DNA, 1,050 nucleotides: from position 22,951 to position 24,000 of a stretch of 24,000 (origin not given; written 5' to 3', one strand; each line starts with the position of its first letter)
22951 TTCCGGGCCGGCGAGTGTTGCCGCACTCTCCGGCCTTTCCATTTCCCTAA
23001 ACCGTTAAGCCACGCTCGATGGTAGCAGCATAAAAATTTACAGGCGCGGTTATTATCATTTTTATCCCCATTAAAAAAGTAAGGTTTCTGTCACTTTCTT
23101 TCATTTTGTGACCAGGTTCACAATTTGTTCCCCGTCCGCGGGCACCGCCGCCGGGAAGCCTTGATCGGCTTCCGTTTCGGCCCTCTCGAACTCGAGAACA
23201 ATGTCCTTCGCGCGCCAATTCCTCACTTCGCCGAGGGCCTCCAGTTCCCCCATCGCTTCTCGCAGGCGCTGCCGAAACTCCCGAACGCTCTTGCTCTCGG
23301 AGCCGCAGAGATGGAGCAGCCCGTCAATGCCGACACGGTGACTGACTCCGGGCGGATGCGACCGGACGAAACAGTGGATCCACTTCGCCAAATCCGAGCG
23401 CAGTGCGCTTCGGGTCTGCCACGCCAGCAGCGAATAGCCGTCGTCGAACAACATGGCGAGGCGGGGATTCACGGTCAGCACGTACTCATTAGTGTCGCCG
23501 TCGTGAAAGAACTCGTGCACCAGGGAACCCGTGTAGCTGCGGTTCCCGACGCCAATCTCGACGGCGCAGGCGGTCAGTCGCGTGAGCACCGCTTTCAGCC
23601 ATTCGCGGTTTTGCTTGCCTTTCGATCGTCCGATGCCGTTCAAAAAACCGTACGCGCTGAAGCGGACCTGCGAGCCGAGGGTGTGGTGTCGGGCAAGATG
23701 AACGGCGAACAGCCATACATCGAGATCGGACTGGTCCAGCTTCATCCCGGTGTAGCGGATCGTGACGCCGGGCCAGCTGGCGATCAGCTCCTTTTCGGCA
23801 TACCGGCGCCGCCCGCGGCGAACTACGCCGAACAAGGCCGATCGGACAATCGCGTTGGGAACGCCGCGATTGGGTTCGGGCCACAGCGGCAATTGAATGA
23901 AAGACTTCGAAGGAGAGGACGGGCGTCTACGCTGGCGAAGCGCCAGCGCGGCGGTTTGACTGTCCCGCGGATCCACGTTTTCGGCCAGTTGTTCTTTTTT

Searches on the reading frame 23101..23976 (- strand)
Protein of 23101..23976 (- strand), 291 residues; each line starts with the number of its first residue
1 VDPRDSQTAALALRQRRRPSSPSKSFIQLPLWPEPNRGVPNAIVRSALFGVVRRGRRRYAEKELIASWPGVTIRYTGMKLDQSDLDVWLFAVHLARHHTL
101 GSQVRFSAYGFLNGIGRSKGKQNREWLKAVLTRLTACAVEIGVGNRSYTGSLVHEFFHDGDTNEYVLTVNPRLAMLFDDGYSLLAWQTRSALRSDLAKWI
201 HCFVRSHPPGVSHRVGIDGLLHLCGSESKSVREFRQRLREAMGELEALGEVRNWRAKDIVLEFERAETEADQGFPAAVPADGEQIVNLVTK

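Call 58: search_protein_families(library=pfam, proteins=[window:23101-23976:-], max_evalue=0.01)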
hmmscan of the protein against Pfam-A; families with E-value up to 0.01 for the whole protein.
window:23101-23976:- (291 aa): 3 families
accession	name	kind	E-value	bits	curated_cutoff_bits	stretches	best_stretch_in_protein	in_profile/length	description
PF07042.17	TrfA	-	2.5e-13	50.2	22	1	23-260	33-278/282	TrfA protein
PF06504.17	RepC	-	1.3e-06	28.3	22.8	1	104-249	105-255/272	Replication protein C (RepC)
PF10134.15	RPA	-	1.9e-05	24.8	27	0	82-141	44-108/228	Replication initiator protein A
